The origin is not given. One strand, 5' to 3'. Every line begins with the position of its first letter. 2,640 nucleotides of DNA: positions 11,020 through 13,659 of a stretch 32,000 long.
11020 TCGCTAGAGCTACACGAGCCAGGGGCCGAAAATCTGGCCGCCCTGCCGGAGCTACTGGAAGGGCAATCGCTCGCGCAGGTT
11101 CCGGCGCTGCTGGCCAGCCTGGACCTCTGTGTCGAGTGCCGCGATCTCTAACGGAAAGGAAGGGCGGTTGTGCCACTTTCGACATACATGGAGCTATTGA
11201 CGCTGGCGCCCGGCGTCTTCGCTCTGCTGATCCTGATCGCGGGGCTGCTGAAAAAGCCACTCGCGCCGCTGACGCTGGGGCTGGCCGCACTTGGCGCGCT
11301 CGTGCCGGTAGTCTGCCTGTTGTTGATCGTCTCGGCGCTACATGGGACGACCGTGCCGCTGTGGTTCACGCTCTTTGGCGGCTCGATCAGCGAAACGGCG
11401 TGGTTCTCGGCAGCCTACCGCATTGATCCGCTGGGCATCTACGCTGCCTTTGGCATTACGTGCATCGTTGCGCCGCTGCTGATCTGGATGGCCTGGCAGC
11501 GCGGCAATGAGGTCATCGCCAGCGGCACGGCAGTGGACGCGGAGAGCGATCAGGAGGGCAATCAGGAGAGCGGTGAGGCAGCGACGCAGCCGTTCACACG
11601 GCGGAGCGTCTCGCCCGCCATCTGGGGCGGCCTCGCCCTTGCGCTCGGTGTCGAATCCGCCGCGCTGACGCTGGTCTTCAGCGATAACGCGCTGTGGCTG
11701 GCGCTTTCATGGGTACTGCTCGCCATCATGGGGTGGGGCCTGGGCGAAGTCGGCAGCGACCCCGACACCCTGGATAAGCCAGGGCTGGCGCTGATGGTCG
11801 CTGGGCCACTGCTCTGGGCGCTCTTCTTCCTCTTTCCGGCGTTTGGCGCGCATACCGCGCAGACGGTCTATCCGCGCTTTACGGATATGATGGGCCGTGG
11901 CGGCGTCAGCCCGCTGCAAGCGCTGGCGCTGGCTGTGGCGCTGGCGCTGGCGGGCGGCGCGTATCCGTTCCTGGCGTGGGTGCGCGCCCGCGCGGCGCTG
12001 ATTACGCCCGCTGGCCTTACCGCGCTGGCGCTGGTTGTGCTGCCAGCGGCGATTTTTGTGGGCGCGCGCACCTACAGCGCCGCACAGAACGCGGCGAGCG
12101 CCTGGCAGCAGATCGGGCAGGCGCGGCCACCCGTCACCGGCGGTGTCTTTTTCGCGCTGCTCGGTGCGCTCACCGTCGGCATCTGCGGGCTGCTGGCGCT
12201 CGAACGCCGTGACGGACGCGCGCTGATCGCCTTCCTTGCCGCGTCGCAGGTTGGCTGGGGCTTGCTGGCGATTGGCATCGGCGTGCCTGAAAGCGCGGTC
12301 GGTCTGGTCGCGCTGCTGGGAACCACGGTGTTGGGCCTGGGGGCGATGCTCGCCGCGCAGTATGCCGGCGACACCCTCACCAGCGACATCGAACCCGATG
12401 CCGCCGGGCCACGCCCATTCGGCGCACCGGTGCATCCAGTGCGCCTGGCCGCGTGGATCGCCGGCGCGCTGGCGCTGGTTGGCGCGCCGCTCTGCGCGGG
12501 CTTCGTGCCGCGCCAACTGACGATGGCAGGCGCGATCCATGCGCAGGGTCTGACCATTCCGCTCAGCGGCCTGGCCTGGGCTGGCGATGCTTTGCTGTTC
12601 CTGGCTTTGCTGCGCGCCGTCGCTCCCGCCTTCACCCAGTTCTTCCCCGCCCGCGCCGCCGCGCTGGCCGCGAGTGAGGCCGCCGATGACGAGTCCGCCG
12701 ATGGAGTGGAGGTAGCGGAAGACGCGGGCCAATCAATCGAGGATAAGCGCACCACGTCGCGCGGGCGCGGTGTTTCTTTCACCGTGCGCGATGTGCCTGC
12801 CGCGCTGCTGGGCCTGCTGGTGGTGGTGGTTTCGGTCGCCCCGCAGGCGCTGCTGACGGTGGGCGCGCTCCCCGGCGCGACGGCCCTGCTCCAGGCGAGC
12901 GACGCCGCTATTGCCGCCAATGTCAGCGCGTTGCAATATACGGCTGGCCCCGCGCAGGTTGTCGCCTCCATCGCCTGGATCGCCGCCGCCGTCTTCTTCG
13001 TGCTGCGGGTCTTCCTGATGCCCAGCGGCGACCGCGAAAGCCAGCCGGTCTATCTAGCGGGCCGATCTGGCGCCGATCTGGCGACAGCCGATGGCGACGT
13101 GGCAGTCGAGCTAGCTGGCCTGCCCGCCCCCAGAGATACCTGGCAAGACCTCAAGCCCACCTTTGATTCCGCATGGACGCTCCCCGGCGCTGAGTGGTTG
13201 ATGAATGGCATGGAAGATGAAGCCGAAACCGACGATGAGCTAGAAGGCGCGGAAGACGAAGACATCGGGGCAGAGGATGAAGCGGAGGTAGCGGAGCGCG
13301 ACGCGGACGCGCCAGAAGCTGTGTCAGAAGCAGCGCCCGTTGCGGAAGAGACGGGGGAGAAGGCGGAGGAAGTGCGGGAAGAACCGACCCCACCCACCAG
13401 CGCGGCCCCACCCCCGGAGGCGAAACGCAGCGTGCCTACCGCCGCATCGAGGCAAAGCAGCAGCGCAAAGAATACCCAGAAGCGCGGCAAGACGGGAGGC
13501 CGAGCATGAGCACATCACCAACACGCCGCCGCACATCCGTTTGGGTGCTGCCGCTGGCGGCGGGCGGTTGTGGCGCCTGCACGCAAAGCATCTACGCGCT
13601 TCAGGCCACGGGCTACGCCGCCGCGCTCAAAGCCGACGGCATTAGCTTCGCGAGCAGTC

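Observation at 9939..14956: Self-contained four-gene complex-I / group-4-hydrogenase-like module with only the universal core subunits (Ehr-like, further reduced)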

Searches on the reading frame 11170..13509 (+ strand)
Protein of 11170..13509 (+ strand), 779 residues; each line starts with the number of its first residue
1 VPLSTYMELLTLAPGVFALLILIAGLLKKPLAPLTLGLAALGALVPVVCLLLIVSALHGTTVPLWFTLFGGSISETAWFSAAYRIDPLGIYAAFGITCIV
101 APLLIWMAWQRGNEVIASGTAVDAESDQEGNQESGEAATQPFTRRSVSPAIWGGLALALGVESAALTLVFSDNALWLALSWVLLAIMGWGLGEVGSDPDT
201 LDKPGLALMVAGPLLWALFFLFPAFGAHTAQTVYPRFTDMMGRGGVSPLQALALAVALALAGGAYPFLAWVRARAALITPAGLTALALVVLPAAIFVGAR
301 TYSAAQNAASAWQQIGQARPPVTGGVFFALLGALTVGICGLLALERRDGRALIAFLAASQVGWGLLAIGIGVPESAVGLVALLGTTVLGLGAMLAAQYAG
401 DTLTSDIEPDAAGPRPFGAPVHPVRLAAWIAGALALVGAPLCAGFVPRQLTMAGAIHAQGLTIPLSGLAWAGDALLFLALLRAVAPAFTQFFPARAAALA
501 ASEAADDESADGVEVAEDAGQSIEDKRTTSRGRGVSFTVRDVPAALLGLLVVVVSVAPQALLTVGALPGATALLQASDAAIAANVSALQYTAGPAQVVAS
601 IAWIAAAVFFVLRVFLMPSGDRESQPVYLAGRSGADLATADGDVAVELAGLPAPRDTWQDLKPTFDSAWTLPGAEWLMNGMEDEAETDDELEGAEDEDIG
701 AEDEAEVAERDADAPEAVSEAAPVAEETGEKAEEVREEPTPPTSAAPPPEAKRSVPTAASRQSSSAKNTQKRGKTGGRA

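Call 3: search_protein_families(library=pfam, proteins=[window:11170-13509:+], max_evalue=1)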
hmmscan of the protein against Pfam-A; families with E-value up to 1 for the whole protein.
window:11170-13509:+ (779 aa): 1 family
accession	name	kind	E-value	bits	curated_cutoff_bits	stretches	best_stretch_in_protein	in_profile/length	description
PF00361.26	Proton_antipo_M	-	4.5e-07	29.8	21.5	1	212-463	47-283/294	NADH:quinone oxidoreductase/Mrp antiporter, TM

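Call 4: search_protein_families(library=ncbifam, proteins=[window:11170-13509:+], max_evalue=1)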
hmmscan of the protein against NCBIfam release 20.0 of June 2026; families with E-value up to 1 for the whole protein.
window:11170-13509:+ (779 aa): 3 families
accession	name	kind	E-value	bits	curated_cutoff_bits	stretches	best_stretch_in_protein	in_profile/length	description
NF006419.0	PRK08668.1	equivalog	6.1e-06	25.3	617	1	214-488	164-431/613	NADH dehydrogenase subunit M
NF006240.0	PRK08376.1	subfamily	1e-05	24.7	662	1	248-381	219-343/521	putative monovalent cation/H+ antiporter subunit D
TIGR01974.1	NDH_I_L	subfamily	0.00062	18.8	407.5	1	327-460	284-411/630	NADH-quinone oxidoreductase subunit L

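Call 33: search_solved_structures(query=A4, max_evalue=0.01, show_alignments=3)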
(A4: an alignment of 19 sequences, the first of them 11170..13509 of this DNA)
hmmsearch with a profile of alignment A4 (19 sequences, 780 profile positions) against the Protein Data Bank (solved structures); distinct sequences matched with E-value up to 0.01: 35.
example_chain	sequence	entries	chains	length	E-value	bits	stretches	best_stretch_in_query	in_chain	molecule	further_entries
6u8y_X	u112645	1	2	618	1.9e-09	39.7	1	147-477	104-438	NADH dehydrogenase subunit M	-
8c2s_L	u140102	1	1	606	4.7e-09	38.4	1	316-445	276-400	NADH-ubiquinone oxidoreductase chain 5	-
6g2j_L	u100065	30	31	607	4.7e-09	38.4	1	316-445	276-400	NADH-ubiquinone oxidoreductase chain 5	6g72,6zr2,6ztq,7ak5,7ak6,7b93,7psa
9ti4_l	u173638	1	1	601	7.3e-09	37.8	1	316-446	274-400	NADH-ubiquinone oxidoreductase chain 5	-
9cwt_l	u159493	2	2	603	7.3e-09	37.8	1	316-446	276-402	NADH-ubiquinone oxidoreductase chain 5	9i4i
5xtc_l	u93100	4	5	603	7.5e-09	37.7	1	316-446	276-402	NADH-ubiquinone oxidoreductase chain 5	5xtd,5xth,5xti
6hum_F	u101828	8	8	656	1.9e-08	36.4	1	147-531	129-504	NADH dehydrogenase subunit 5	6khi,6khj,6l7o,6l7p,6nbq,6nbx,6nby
7v2d_l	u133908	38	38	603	9.9e-08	34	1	315-444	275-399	NADH-ubiquinone oxidoreductase chain 5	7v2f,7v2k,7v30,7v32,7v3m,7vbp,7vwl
7v2c_l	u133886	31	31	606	1.1e-07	33.9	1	315-444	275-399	NADH-ubiquinone oxidoreductase chain 5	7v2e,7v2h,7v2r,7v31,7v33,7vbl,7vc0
5gpn_j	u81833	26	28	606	1.2e-07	33.8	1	315-444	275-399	NADH-ubiquinone oxidoreductase chain 5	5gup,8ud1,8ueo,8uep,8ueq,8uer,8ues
7d3u_A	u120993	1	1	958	1.2e-07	33.7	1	151-548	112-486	Monovalent Na+/H+ antiporter subunit A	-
5lnk_L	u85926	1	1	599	1.2e-07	33.7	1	154-444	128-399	Mitochondrial complex I, ND5 subunit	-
6q9b_D5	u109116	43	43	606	1.2e-07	33.7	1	154-444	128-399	NADH-ubiquinone oxidoreductase chain 5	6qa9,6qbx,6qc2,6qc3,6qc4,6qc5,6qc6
9iho_L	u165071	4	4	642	2.5e-07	32.7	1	317-444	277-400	NADH-ubiquinone oxidoreductase chain 5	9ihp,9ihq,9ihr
5lc5_L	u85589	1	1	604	1.3e-06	30.3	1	153-445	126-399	NADH-ubiquinone oxidoreductase chain 5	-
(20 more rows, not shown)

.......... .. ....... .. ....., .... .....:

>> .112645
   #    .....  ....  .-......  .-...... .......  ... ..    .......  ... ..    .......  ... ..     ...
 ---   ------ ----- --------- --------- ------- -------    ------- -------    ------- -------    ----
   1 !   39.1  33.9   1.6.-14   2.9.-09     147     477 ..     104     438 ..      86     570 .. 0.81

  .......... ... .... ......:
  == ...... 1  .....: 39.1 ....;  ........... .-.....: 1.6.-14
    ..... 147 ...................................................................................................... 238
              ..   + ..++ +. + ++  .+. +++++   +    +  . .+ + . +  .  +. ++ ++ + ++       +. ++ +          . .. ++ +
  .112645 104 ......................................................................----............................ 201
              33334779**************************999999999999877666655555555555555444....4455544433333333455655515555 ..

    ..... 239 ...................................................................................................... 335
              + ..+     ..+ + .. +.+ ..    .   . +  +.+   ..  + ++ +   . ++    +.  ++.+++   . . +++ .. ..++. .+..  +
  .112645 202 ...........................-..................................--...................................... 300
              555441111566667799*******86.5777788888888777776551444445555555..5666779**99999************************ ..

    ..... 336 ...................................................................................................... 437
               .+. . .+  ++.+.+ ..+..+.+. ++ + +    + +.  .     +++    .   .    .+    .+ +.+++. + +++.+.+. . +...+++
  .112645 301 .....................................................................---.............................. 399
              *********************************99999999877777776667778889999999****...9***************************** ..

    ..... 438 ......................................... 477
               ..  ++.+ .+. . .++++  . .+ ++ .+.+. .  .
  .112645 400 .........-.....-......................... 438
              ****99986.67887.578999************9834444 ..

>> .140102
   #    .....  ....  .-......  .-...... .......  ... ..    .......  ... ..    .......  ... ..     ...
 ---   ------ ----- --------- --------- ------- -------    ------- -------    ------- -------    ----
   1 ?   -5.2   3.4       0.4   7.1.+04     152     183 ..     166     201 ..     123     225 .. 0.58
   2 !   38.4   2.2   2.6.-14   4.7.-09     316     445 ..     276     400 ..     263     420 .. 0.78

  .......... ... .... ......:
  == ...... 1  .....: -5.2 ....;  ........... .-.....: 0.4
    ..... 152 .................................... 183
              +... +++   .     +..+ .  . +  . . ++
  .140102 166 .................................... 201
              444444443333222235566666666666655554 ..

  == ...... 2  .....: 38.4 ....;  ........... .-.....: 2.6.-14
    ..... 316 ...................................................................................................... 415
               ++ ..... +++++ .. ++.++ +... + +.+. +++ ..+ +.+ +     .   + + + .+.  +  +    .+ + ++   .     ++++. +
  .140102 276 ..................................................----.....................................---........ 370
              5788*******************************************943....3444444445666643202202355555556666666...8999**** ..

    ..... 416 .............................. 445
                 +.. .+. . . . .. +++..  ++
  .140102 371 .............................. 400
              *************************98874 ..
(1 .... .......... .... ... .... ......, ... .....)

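Call 65: find_homologous_proteins(query=window:11170-13227:+, max_evalue=0.00001)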
Query window:11170-13227:+ (686 aa): 98 proteins with E <= 0.00001 among 8000 candidates.
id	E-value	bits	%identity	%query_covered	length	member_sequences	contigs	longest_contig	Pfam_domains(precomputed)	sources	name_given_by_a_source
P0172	0.0e+0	1431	100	99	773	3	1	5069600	PF00361.26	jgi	jgi:formate hydrogenlyase subunit 3/multisubunit Na+/H+ antiporter MnhD subunit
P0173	4.7e-228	777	57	100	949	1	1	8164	PF00361.26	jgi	jgi:hypothetical protein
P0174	7.8e-227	773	56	100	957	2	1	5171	PF00361.26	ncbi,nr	ncbi:MAG TPA: proton-conducting transporter membrane subunit [Ktedonobacterales bacterium]|nr:proton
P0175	3.0e-211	722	52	100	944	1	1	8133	PF00361.26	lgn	-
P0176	8.9e-211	720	55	100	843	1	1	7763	PF00361.26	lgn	-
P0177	5.2e-203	695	53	99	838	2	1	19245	PF00361.26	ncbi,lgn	ncbi:MAG TPA: proton-conducting transporter membrane subunit [Ktedonobacterales bacterium]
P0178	5.5e-202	691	55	100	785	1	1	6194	PF00361.26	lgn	-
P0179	1.3e-201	690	51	100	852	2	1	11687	PF00361.26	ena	-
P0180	1.4e-191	657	52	100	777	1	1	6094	PF00361.26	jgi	jgi:formate hydrogenlyase subunit 3/multisubunit Na+/H+ antiporter MnhD subunit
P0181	3.4e-188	646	52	100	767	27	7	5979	PF00361.26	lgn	-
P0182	2.0e-187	643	52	100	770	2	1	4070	PF00361.26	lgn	-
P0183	2.0e-185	636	53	93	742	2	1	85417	PF00361.26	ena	-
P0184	5.5e-183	628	50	100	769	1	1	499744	PF00361.26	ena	-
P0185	4.0e-180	619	50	100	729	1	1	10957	PF00361.26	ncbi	-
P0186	1.2e-177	611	50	98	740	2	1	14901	-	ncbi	-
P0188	2.2e-175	603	48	100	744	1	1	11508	PF00361.26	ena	-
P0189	3.0e-175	603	51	91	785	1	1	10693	PF00361.26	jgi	jgi:formate hydrogenlyase subunit 3/multisubunit Na+/H+ antiporter MnhD subunit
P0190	5.6e-175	602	50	91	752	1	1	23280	PF00361.26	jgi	jgi:formate hydrogenlyase subunit 3/multisubunit Na+/H+ antiporter MnhD subunit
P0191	4.9e-174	599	48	99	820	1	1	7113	PF00361.26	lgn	-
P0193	4.5e-173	596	50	99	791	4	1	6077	PF00361.26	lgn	-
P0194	4.9e-173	595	49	98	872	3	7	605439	PF00361.26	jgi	jgi:formate hydrogenlyase subunit 3/multisubunit Na+/H+ antiporter MnhD subunit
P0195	1.2e-172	594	47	100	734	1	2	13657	PF00361.26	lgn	-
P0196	3.4e-172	593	48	98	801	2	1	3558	PF00361.26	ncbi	-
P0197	1.6e-171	590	51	91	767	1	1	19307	PF00361.26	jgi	jgi:formate hydrogenlyase subunit 3/multisubunit Na+/H+ antiporter MnhD subunit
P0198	1.7e-171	590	48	100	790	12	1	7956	PF00361.26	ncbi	ncbi:MAG: proton-conducting transporter transmembrane domain-containing protein [Ktedonobacterales b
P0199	2.2e-171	590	46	100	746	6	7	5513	PF00361.26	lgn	-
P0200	6.2e-170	585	46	100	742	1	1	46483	PF00361.26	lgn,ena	-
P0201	1.1e-169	584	47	96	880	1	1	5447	PF00361.26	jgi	jgi:hypothetical protein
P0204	1.7e-166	574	45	100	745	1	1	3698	PF00361.26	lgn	-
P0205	2.3e-166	573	50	91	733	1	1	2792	PF00361.26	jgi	jgi:formate hydrogenlyase subunit 3/multisubunit Na+/H+ antiporter MnhD subunit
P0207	1.4e-163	564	48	98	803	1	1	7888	PF00361.26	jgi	jgi:formate hydrogenlyase subunit 3/multisubunit Na+/H+ antiporter MnhD subunit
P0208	8.3e-161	555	47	100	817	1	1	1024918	PF00361.26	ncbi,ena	-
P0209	2.7e-158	547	54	63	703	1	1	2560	PF00361.26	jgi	jgi:formate hydrogenlyase subunit 3/multisubunit Na+/H+ antiporter MnhD subunit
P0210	4.4e-156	539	53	64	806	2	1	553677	PF00361.26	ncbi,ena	-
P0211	3.5e-155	536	54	73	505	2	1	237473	PF00361.26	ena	-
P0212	4.6e-155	536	46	96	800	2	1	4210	PF00361.26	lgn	-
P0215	2.2e-153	531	46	100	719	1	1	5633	PF00361.26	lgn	-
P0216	7.6e-153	529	49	94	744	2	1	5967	PF00361.26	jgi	jgi:formate hydrogenlyase subunit 3/multisubunit Na+/H+ antiporter MnhD subunit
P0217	6.4e-152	526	48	93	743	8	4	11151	PF00361.26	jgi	jgi:formate hydrogenlyase subunit 3/multisubunit Na+/H+ antiporter MnhD subunit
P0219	7.6e-151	522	45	100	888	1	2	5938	PF00361.26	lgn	-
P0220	4.7e-148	513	47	89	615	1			PF00361.26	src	-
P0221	1.9e-147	511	56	65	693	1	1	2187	PF00361.26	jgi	jgi:hypothetical protein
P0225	3.4e-140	487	51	68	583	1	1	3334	PF00361.26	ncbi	ncbi:MAG: proton-conducting transporter membrane subunit, partial [Ktedonobacterales bacterium]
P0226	1.0e-134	469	42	98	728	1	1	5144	PF00361.26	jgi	jgi:formate hydrogenlyase subunit 3/multisubunit Na+/H+ antiporter MnhD subunit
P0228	8.1e-134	466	53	69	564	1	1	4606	PF00361.26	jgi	jgi:formate hydrogenlyase subunit 3/multisubunit Na+/H+ antiporter MnhD subunit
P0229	4.0e-133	464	41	97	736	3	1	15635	PF00361.26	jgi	jgi:formate hydrogenlyase subunit 3/multisubunit Na+/H+ antiporter MnhD subunit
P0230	2.6e-130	454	40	98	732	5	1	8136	PF00361.26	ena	-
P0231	6.8e-130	453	40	98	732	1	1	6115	PF00361.26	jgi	jgi:NADH:ubiquinone oxidoreductase subunit 5 (subunit L)/multisubunit Na+/H+ antiporter MnhA subunit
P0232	2.2e-129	451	40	98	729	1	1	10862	PF00361.26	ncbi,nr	ncbi:MAG TPA: proton-conducting transporter membrane subunit [Ktedonobacterales bacterium]|nr:proton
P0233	2.5e-129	451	40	98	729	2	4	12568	PF00361.26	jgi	jgi:formate hydrogenlyase subunit 3/multisubunit Na+/H+ antiporter MnhD subunit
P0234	5.9e-129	450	40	98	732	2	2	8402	PF00361.26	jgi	jgi:formate hydrogenlyase subunit 3/multisubunit Na+/H+ antiporter MnhD subunit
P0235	1.3e-128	449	40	98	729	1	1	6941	PF00361.26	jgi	jgi:formate hydrogenlyase subunit 3/multisubunit Na+/H+ antiporter MnhD subunit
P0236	2.9e-128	448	40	98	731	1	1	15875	PF00361.26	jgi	jgi:formate hydrogenlyase subunit 3/multisubunit Na+/H+ antiporter MnhD subunit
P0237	1.3e-127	445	40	98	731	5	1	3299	PF00361.26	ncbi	ncbi:MAG TPA: proton-conducting transporter membrane subunit [Ktedonobacterales bacterium]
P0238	1.4e-127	445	38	98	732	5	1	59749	PF00361.26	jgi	jgi:formate hydrogenlyase subunit 3/multisubunit Na+/H+ antiporter MnhD subunit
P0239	6.3e-127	443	41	98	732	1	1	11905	PF00361.26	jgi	jgi:formate hydrogenlyase subunit 3/multisubunit Na+/H+ antiporter MnhD subunit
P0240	9.1e-127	443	40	98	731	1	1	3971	PF00361.26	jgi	jgi:formate hydrogenlyase subunit 3/multisubunit Na+/H+ antiporter MnhD subunit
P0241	3.5e-126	441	40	99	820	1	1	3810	PF00361.26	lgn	-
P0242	3.8e-126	441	41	98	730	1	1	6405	PF00361.26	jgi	jgi:formate hydrogenlyase subunit 3/multisubunit Na+/H+ antiporter MnhD subunit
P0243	8.3e-126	439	41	99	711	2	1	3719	PF00361.26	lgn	-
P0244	1.9e-125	438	38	98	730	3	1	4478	PF00361.26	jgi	jgi:formate hydrogenlyase subunit 3/multisubunit Na+/H+ antiporter MnhD subunit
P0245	2.2e-125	438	40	98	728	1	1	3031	PF00361.26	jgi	jgi:formate hydrogenlyase subunit 3/multisubunit Na+/H+ antiporter MnhD subunit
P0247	1.5e-124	435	39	98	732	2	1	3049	PF00361.26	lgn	-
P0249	5.0e-124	434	39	98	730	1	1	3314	PF00361.26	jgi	jgi:formate hydrogenlyase subunit 3/multisubunit Na+/H+ antiporter MnhD subunit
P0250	2.0e-122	428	36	98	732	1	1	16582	PF00361.26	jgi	jgi:formate hydrogenlyase subunit 3/multisubunit Na+/H+ antiporter MnhD subunit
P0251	3.3e-122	427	37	98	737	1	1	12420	PF00361.26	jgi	jgi:formate hydrogenlyase subunit 3/multisubunit Na+/H+ antiporter MnhD subunit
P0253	1.1e-119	419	40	91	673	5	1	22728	PF00361.26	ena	-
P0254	7.6e-115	403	39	99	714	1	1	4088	PF00361.26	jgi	jgi:hypothetical protein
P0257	1.9e-108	382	40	100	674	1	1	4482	PF00361.26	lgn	-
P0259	9.0e-108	380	43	59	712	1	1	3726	PF00361.26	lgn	-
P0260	2.6e-103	365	50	62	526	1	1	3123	PF00361.26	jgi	jgi:formate hydrogenlyase subunit 3/multisubunit Na+/H+ antiporter MnhD subunit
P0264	6.4e-101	357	40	92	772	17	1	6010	PF00361.26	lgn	-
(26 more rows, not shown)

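Call 81: predict_structure(alignment_id=A5)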
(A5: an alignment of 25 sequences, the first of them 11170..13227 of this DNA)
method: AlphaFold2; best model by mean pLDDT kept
length: 686 residues; sequences in the alignment: 25
mean_pLDDT: 79.1   pTM: 0.83
mean pLDDT of the five models: 79.1, 77.1, 74.6, 73.4, 73.1
residues with pLDDT >= 90: 270; 70-90: 220; 50-70: 110; < 50: 86
segments of 3 or more residues with pLDDT < 50: 131-138, 405-414, 514-516, 518-533, 587-592, 616-634, 636-638, 640-652, 683-686
pLDDT, mean of each block of 10 residues (from residue 1): 91 97 94 95 97 85 79 74 92 96 93 64 54 50 87 96 98 95 97 87 91 95 67 75 83 96 91 86 95 96 88 81 90 96 82 94 96 91 95 91 55 51 85 90 88 86 91 91 73 64 67 50 44 65 91 84 86 75 50 52 65 50 36 46 43 60 81 79 45
secondary structure, 60 per line:
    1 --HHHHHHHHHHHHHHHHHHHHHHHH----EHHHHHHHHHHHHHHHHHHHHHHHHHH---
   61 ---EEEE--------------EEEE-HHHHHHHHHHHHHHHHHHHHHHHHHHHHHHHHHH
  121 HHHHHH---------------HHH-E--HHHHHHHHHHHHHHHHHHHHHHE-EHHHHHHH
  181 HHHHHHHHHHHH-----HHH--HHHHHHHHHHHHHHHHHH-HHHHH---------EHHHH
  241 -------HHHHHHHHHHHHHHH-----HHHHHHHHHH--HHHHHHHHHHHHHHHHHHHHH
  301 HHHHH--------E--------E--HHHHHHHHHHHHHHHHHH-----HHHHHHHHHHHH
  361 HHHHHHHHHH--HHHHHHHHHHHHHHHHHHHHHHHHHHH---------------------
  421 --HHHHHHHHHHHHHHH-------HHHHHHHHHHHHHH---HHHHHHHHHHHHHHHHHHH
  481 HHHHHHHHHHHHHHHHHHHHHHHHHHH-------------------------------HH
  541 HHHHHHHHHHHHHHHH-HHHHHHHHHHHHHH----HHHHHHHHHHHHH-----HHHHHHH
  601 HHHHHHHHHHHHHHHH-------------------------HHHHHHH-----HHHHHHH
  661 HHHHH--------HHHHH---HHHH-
elements in order (helices of 4 or more, strands of 3 or more residues): H3-26 H32-57 E64-67 E82-85 H87-126 H149-170 H174-192 H203-220 H222-226 H237-240 H248-262 H268-277 H280-305 H326-343 H349-370 H373-399 H423-437 H445-458 H462-507 H539-556 H558-571 H576-588 H594-616 H642-648 H654-665 H674-678 H682-685
